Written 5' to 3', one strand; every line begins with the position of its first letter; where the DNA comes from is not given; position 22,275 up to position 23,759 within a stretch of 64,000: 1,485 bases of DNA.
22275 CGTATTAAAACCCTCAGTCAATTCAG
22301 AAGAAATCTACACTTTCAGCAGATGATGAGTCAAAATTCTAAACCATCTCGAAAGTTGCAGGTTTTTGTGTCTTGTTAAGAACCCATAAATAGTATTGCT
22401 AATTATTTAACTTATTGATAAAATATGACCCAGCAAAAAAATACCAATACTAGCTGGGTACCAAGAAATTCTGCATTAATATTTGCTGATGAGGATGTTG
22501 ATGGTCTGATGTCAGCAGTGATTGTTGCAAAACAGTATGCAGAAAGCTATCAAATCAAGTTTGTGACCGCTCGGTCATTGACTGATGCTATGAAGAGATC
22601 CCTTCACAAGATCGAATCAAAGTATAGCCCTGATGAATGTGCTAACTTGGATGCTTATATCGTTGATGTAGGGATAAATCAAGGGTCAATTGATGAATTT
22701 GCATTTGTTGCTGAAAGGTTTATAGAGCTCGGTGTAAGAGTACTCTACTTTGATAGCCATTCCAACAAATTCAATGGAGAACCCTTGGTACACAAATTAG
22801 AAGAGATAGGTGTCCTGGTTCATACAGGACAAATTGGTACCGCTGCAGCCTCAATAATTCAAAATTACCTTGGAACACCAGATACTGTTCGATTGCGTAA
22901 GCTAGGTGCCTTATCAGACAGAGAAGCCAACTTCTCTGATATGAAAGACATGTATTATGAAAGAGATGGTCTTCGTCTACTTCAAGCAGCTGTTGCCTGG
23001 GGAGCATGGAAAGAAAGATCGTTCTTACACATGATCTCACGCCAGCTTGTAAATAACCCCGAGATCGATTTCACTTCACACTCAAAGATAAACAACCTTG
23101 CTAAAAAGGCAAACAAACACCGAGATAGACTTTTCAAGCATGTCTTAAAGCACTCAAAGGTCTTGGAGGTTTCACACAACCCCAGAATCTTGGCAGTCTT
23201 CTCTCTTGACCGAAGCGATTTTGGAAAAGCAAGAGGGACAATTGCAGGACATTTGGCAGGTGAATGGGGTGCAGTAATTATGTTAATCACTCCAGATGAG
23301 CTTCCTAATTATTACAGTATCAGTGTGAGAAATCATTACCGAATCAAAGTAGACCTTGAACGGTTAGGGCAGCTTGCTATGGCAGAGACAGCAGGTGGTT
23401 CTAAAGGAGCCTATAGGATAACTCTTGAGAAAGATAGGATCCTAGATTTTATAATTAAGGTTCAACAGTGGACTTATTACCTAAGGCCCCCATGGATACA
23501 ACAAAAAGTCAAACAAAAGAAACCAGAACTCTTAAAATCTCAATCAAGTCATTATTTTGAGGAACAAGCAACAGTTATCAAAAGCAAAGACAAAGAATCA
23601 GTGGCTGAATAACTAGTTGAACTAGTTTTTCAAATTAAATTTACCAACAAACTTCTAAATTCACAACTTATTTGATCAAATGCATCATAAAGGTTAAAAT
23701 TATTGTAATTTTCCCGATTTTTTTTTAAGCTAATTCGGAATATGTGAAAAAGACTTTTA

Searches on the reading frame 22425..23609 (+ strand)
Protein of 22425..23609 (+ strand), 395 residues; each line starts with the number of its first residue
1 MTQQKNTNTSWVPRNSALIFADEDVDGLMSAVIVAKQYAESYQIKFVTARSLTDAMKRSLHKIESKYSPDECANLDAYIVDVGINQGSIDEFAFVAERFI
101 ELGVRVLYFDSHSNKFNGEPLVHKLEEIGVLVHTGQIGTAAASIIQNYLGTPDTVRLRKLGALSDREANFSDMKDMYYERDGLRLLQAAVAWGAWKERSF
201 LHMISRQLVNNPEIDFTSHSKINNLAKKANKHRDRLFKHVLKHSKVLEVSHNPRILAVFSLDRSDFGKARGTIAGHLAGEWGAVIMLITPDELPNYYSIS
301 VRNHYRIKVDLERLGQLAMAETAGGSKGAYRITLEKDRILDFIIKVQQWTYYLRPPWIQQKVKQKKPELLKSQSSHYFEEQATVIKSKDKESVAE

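Call 9: search_protein_families(library=pfam, proteins=[window:22425-23609:+], max_evalue=0.01)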
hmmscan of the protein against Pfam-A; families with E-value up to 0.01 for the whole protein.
window:22425-23609:+ (395 aa): 0 families

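Call 60: search_protein_families(library=ncbifam, proteins=[window:22425-23609:+], max_evalue=0.01)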
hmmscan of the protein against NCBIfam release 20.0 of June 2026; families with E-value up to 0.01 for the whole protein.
window:22425-23609:+ (395 aa): 1 family
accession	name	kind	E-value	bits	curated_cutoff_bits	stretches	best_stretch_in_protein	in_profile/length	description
TIGR00644.1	recJ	equivalog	0.00014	20.3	396.9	0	225-350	297-422/546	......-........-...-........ exonuclease RecJ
